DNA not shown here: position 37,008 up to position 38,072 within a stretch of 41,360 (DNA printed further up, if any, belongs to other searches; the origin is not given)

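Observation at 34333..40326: Four-gene translationally coupled R-M operon: fused m5C+m6A methyltransferase, unknown protein, McrB-like GTPase, LlaJI-like nuclease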

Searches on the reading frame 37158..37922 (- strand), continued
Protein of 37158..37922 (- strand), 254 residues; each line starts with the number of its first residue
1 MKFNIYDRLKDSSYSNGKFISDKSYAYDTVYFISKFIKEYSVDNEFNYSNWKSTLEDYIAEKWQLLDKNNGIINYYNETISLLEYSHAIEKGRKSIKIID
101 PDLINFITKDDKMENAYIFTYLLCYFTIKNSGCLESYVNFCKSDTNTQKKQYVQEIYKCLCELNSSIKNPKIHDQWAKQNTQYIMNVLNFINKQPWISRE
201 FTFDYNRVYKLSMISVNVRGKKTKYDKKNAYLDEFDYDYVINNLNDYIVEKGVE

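Call 43: search_protein_families(library=padloc, proteins=[L016:7992-9281:+, L017:7950-9248:+, L018:4387-5685:+, L019:2847-4160:+, L020:8234-9319:+], max_evalue=0.1)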
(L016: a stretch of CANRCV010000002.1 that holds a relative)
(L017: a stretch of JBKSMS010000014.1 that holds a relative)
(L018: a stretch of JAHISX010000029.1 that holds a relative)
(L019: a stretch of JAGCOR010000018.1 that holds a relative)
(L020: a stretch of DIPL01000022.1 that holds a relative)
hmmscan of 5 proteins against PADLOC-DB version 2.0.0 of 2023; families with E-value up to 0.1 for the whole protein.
L016:7992-9281:+ (429 aa): 2 families
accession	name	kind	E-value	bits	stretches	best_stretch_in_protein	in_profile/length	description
PDLC04132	HNH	-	9.8e-15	52.4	1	281-395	130-237/286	-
PDLC03546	HNH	-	6.8e-12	43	1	305-378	156-227/282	Type II restriction enzyme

L017:7950-9248:+ (432 aa): 2 families
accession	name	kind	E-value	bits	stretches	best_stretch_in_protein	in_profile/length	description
PDLC04132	HNH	-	3e-14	50.8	1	275-405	120-252/286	-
PDLC03546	HNH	-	3.6e-09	34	1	298-393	148-241/282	Type II restriction enzyme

L018:4387-5685:+ (432 aa): 3 families
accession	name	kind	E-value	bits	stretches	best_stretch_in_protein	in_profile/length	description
PDLC04132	HNH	-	8.4e-18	62.5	1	296-425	142-269/286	-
PDLC03546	HNH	-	4e-11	40.5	1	311-398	158-242/282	Type II restriction enzyme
PDLC03488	REase_II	-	5.7e-08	30.1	1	76-254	87-265/430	Type II restriction enzyme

L019:2847-4160:+ (437 aa): 2 families
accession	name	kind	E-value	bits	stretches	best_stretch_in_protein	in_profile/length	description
PDLC04132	HNH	-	2.8e-14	50.9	1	280-425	120-267/286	-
PDLC03546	HNH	-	5.8e-09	33.4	1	303-386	148-229/282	Type II restriction enzyme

L020:8234-9319:+ (361 aa): 2 families
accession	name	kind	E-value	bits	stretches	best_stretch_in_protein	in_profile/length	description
PDLC04132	HNH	-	1.3e-13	48.7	1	204-324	120-236/286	-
PDLC03546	HNH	-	1.1e-09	35.7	1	235-324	156-242/282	Type II restriction enzyme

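Call 53: search_protein_representatives(alignment_id=A1)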
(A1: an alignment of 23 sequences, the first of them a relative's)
Query: 23 sequences, 253 profile positions. Proteins with E-value up to 0.001 (for the whole library): 63; up to 1e-10: 51; up to 1e-30: 34. The best 63 are listed.
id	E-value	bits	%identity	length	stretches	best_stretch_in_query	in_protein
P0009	1.3e-108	378.7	-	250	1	1-252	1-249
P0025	1.9e-100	351.9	-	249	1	3-252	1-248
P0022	2.0e-93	328.9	-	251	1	3-252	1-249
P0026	2.5e-72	259.8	-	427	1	3-249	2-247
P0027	8.3e-68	245.0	-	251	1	3-247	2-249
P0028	8.2e-65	235.2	-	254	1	3-249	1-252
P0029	1.2e-64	234.6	-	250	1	4-251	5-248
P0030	1.0e-60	221.8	-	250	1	3-248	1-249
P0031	3.0e-59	216.9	-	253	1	2-250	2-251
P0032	9.2e-57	208.8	-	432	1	14-248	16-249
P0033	4.1e-54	200.1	-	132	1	1-127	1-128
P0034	7.9e-54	199.2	-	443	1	3-249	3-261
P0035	1.8e-53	198.0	-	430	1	12-249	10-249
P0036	1.9e-50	188.1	-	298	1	14-251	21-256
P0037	1.7e-49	185.0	-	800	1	2-249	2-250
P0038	2.0e-49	184.8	-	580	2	2-247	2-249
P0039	1.3e-48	182.1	-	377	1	2-251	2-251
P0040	1.4e-47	178.7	-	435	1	4-251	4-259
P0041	6.1e-47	176.6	-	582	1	2-249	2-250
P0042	1.5e-45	172.0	-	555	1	2-248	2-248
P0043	1.8e-45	171.8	-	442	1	8-247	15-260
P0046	6.2e-44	166.8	-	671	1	4-248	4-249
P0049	8.4e-41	156.5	-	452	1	2-246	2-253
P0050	2.5e-38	148.4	-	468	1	8-250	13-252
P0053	2.5e-34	135.3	-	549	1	2-248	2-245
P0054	7.4e-34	133.8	-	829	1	4-249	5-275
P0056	6.9e-32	127.3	-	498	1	6-245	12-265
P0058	3.0e-30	121.9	-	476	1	1-247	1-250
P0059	1.3e-27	113.3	-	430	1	2-247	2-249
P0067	8.2e-15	71.4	-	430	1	18-245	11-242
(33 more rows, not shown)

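Call 54: search_protein_families(library=pfam, proteins=[P0037, P0038, P0041, P0042, P0046, P0053, P0054, P0056, P0039, P0026], max_evalue=0.01)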
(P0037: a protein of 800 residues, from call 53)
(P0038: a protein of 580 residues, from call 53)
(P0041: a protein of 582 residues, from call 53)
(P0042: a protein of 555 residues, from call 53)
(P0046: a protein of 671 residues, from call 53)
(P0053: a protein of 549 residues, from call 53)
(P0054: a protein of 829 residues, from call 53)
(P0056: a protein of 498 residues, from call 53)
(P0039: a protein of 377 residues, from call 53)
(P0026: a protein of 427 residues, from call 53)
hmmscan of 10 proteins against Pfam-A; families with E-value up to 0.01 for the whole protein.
P0037 (800 aa): 5 families
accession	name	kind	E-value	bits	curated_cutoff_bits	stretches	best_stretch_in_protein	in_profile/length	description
PF07728.20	AAA_5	-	2.1e-19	70.3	22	1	557-699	12-139/139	AAA domain (dynein-related subfamily)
PF13245.12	AAA_19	-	1.6e-05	25.5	25.1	1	519-649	13-116/134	AAA domain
PF00004.35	AAA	-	6e-05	23.9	21.2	1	521-703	2-127/131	ATPase family associated with various cellular activities (AAA)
PF13401.12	AAA_22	-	0.00053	20.8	27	1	520-646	8-107/130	AAA domain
PF09848.15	SLFN-g3_helicase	-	0.0011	18.7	24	1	521-635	5-92/354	Schlafen group 3, DNA/RNA helicase domain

P0038 (580 aa): 2 families
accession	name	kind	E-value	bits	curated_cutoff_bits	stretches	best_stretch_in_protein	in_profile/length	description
PF07728.20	AAA_5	-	4.2e-10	40.2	22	1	282-446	1-138/139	AAA domain (dynein-related subfamily)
PF13401.12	AAA_22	-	0.0017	19.1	27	1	280-372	5-97/130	AAA domain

P0041 (582 aa): 2 families
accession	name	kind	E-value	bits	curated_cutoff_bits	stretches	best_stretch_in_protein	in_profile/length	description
PF07728.20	AAA_5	-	9.5e-13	48.8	22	1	274-432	1-138/139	AAA domain (dynein-related subfamily)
PF07726.17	AAA_3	-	0.0079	16.5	27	0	275-336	2-61/131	ATPase family associated with various cellular activities (AAA)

P0042 (555 aa): 7 families
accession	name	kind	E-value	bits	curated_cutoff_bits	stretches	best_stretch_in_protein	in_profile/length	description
PF07728.20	AAA_5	-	3.6e-17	63.1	22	1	321-451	25-139/139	AAA domain (dynein-related subfamily)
PF00004.35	AAA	-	3.9e-05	24.6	21.2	1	272-453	2-125/131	ATPase family associated with various cellular activities (AAA)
PF13245.12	AAA_19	-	5.6e-05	23.8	25.1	1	271-402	14-118/134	AAA domain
PF13401.12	AAA_22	-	0.00015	22.5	27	1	270-400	7-110/130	AAA domain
PF13481.12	AAA_25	-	0.00048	20.2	27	1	272-300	37-65/195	AAA domain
PF04851.21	ResIII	-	0.0045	17.4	22.5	0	266-387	21-139/164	Type III restriction enzyme, res subunit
PF09848.15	SLFN-g3_helicase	-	0.0058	16.4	24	1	271-421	4-117/354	Schlafen group 3, DNA/RNA helicase domain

P0046 (671 aa): 1 family
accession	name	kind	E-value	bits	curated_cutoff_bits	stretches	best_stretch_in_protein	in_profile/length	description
PF07728.20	AAA_5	-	5.4e-08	33.4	22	1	415-522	54-138/139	AAA domain (dynein-related subfamily)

P0053 (549 aa): 5 families
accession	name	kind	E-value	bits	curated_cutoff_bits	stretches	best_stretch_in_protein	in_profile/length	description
PF07728.20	AAA_5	-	4.2e-15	56.4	22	1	265-445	1-139/139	AAA domain (dynein-related subfamily)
PF00004.35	AAA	-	8.3e-05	23.5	21.2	1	266-445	1-123/131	ATPase family associated with various cellular activities (AAA)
PF13401.12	AAA_22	-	9.4e-05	23.2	27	1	265-394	7-109/130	AAA domain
PF13245.12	AAA_19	-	0.002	18.8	25.1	1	266-394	14-115/134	AAA domain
PF13479.12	AAA_24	-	0.0035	17.6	27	0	264-289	3-28/195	AAA domain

P0054 (829 aa): 2 families
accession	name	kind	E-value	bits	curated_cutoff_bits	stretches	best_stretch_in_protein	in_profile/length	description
PF07728.20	AAA_5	-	5.6e-16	59.2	22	1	586-726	14-139/139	AAA domain (dynein-related subfamily)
PF00004.35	AAA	-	0.00057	20.8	21.2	1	552-730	2-127/131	ATPase family associated with various cellular activities (AAA)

P0056 (498 aa): 0 families

P0039 (377 aa): 3 families
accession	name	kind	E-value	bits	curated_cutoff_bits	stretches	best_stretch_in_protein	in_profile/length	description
PF07728.20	AAA_5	-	1.7e-12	48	22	1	266-370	1-94/139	AAA domain (dynein-related subfamily)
PF07726.17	AAA_3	-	9.1e-05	22.8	27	1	267-330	2-64/131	ATPase family associated with various cellular activities (AAA)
PF13401.12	AAA_22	-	0.0091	16.7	27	0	265-352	6-95/130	AAA domain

P0026 (427 aa): 1 family
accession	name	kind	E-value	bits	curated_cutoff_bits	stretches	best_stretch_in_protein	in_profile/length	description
PF13391.12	HNH_2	-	1.7e-08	34.6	21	1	321-369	1-61/66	HNH endonuclease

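Call 55: find_encoding_contigs(protein=P0041, flank=8000, max_places=3)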
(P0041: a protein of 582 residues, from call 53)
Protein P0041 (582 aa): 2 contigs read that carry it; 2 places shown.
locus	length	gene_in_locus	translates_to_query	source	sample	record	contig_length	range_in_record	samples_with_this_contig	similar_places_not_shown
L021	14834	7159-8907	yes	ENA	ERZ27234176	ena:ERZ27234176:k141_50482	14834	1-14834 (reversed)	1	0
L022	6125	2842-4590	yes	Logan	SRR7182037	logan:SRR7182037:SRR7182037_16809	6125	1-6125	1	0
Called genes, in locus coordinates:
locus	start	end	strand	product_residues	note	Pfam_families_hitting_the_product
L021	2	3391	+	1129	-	?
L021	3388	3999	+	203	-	PF18928:DUF5677 (weak)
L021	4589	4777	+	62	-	PF12844:HTH_19, PF01381:HTH_3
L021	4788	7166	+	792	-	PF00145:DNA_methylase, PF05175:MTS (weak), PF07669:Eco57I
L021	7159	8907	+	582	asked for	PF07728:AAA_5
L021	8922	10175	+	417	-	PF09563:RE_LlaJI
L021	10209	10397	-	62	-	-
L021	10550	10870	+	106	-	-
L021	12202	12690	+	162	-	-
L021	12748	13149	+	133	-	-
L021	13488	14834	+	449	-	?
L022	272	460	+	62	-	PF12844:HTH_19, PF01381:HTH_3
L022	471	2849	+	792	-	PF00145:DNA_methylase, PF05175:MTS (weak), PF07669:Eco57I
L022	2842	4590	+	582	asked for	PF07728:AAA_5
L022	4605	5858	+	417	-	PF09563:RE_LlaJI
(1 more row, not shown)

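Call 82: search_protein_families(library=pfam, proteins=[P0032, P0034, P0035, P0040, P0043, P0049, P0050, P0058, P0059, P0067], max_evalue=0.01)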
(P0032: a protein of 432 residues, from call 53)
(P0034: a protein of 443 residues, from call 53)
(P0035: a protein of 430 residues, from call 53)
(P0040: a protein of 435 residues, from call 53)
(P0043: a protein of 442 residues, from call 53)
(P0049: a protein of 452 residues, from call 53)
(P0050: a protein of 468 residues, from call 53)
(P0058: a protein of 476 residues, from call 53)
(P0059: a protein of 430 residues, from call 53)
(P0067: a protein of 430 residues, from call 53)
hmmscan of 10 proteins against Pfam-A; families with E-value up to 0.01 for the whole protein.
P0032 (432 aa): 2 families
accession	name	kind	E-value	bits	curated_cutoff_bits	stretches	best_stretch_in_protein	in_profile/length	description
PF13391.12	HNH_2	-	7.2e-08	32.6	21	1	321-368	1-60/66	HNH endonuclease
PF04423.19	Rad50_zn_hook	-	0.0091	16.2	24.3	1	308-329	10-30/52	Rad50 zinc hook motif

P0034 (443 aa): 1 family
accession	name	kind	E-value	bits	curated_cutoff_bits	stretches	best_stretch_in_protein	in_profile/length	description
PF13391.12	HNH_2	-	1.3e-08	35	21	1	334-380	1-59/66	HNH endonuclease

P0035 (430 aa): 1 family
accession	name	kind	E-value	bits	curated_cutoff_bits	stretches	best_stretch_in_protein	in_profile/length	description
PF13391.12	HNH_2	-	7.7e-09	35.7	21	1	323-372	1-62/66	HNH endonuclease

P0040 (435 aa): 1 family
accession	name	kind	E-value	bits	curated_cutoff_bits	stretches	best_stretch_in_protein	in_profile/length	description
PF13391.12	HNH_2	-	7.6e-09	35.7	21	1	327-375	1-61/66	HNH endonuclease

P0043 (442 aa): 2 families
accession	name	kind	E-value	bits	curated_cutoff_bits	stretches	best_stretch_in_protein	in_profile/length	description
PF13391.12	HNH_2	-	9.9e-09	35.4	21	1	332-379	1-60/66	HNH endonuclease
PF21349.2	RUBY_RBDX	-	0.0074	16.2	26.5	0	326-342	13-29/30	Rubrerythrin, rubredoxin-like domain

P0049 (452 aa): 1 family
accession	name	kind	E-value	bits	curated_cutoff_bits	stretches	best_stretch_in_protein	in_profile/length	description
PF13020.12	NOV_C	-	5.6e-15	55.6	22.1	1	335-423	1-86/91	Protein NO VEIN, C-terminal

P0050 (468 aa): 1 family
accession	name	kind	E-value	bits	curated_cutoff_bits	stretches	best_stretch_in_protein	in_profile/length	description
PF13391.12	HNH_2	-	1e-10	41.8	21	1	321-368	1-60/66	HNH endonuclease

P0058 (476 aa): 1 family
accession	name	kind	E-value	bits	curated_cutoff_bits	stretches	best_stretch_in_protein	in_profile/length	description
PF13391.12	HNH_2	-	0.0014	18.8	21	1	370-406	10-61/66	HNH endonuclease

P0059 (430 aa): 1 family
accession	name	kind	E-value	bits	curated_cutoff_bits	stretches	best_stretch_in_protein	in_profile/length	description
PF01844.29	HNH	-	0.00017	22.1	21.4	1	358-407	1-45/47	HNH endonuclease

P0067 (430 aa): 1 family
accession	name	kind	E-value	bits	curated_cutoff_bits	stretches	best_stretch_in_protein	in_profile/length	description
PF13391.12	HNH_2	-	1e-08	35.3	21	1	305-359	1-65/66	HNH endonuclease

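Call 83: fold_search(model_id=the predicted structure, library=viral)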
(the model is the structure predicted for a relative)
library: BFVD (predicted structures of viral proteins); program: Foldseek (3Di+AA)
matches with E <= 10: 85; with E <= 0.001: 0
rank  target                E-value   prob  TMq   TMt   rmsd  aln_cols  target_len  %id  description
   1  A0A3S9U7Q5            7.1e-01  0.85  0.26  0.09   5.6       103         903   16  (no name in the UniProt tables at hand)
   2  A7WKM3                1.0e+00  0.14  0.20  0.10  16.2       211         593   10  Putative helicase [Betalipothrixvirus pezzuloense]
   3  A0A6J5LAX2            1.1e+00  0.06  0.15  0.16  19.0       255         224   13  Uncharacterized protein [uncultured Caudovirales phage]
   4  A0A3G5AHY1            1.2e+00  0.02  0.13  0.09  19.1       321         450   12  Uncharacterized protein [Sylvanvirus sp.]
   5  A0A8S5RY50            1.6e+00  0.35  0.22  0.42  12.6       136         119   15  AAA-associated domain protein [Siphoviridae sp. ctEJG5]
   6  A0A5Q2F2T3            1.6e+00  0.11  0.22  0.15  20.0       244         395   14  (no name in the UniProt tables at hand)
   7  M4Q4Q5                2.3e+00  0.07  0.17  0.21  15.9       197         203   11  (no name in the UniProt tables at hand)
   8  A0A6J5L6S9            2.3e+00  0.03  0.15  0.11  16.2       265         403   13  Amidoligase enzyme [uncultured Caudovirales phage]
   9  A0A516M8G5            2.4e+00  0.04  0.15  0.09  25.1       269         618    9  (no name in the UniProt tables at hand)
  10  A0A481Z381            2.6e+00  0.08  0.19  0.05  17.8       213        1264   14  DEAD/SNF2-like helicase [Pithovirus LCPAC103]
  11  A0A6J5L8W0            2.6e+00  0.02  0.13  0.10  21.8       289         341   10  Flagellar basal-body/hook protein, C-terminal domain containing protein [uncultured Caudovirales phage]
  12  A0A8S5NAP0            2.6e+00  0.02  0.12  0.04  31.9       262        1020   11  Minor tail protein [Siphoviridae sp. ctBmU27]
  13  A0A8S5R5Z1            2.9e+00  0.04  0.16  0.17  20.6       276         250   13  Uncharacterized protein [Myoviridae sp. ctaOv25]
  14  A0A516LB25            3.0e+00  0.51  0.22  0.31   4.0        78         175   13  (no name in the UniProt tables at hand)
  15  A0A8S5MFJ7            3.0e+00  0.03  0.14  0.08  17.2       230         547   11  Minor capsid protein [Myoviridae sp. ctguh8]
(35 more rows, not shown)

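Call 102: search_protein_families(library=padloc, proteins=[P0026, P0032, P0034, P0035, P0040, P0043, P0050, P0058, P0059, P0067], max_evalue=0.001)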
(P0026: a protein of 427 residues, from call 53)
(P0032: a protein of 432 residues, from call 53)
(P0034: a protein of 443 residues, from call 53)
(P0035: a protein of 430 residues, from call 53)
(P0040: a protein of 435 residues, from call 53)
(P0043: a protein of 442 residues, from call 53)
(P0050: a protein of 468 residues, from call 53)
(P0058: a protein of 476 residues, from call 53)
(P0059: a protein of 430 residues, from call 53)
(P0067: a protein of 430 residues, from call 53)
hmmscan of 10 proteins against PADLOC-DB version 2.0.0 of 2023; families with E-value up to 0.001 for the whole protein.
P0026 (427 aa): 2 families
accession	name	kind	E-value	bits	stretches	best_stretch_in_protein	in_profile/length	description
PDLC04132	HNH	-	5.8e-13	46.6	1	280-396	131-240/286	-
PDLC03546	HNH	-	1.8e-09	35.1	1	299-377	152-228/282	Type II restriction enzyme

P0032 (432 aa): 2 families
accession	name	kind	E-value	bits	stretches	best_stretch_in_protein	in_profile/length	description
PDLC04132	HNH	-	7.3e-12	43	1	282-419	130-269/286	-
PDLC03546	HNH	-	4.8e-09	33.6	1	303-417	156-272/282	Type II restriction enzyme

P0034 (443 aa): 2 families
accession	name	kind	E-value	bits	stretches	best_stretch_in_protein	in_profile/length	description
PDLC04132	HNH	-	1.6e-14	51.7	1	290-436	125-273/286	-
PDLC03546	HNH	-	8.1e-09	32.9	1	308-391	148-229/282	Type II restriction enzyme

P0035 (430 aa): 3 families
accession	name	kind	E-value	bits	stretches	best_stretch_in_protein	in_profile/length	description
PDLC04132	HNH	-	2e-12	44.8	1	266-396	115-239/286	-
PDLC03546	HNH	-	9.7e-06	22.8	1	307-380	158-229/282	Type II restriction enzyme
PDLC03488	REase_II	-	5.2e-05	20.3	1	72-250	89-265/430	Type II restriction enzyme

P0040 (435 aa): 2 families
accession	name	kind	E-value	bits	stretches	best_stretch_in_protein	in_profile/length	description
PDLC04132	HNH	-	9e-15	52.5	1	280-425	124-269/286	-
PDLC03546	HNH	-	9.3e-10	36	1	303-392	150-236/282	Type II restriction enzyme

P0043 (442 aa): 2 families
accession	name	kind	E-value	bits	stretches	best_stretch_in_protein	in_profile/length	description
PDLC04132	HNH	-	1.8e-11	41.7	1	291-379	128-214/286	-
PDLC03546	HNH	-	2.1e-06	25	1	314-380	156-221/282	Type II restriction enzyme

P0050 (468 aa): 3 families
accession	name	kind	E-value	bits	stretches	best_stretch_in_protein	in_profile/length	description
PDLC04132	HNH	-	4.7e-15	53.4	1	274-428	121-276/286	-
PDLC03529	REase_II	-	2.9e-12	44.5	1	331-429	294-386/389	Type II restriction enzyme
PDLC03546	HNH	-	1.2e-08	32.3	1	301-421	154-274/282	Type II restriction enzyme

P0058 (476 aa): 0 families

P0059 (430 aa): 1 family
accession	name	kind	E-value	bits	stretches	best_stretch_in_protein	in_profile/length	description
PDLC03656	mREase_IV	-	0.00012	19.9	1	361-412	210-261/277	Type IV methyl-directed restriction enzyme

P0067 (430 aa): 1 family
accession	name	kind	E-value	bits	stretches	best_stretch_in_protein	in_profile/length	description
PDLC04132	HNH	-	1.1e-05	22.7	1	301-390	165-251/286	-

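Call 108: find_encoding_contigs(protein=P0022, flank=8000, max_places=2)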
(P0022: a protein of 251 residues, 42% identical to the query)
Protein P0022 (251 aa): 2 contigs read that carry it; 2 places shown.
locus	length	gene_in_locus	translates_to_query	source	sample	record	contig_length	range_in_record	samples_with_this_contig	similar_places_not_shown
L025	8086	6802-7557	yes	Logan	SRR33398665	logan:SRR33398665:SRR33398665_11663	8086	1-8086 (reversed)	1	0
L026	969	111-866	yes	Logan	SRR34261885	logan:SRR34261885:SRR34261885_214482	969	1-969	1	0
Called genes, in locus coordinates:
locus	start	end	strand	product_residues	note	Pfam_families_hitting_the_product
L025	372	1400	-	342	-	PF00589:Phage_integrase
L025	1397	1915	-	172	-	PF00589:Phage_integrase, PF22823:MrpR_C_cat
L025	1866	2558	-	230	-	-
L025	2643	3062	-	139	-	PF01381:HTH_3 (weak), PF12844:HTH_19 (weak), PF13443:HTH_26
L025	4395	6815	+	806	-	PF00145:DNA_methylase, PF07669:Eco57I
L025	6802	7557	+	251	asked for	-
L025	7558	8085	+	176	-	?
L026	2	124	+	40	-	?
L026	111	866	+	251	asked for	-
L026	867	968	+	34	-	?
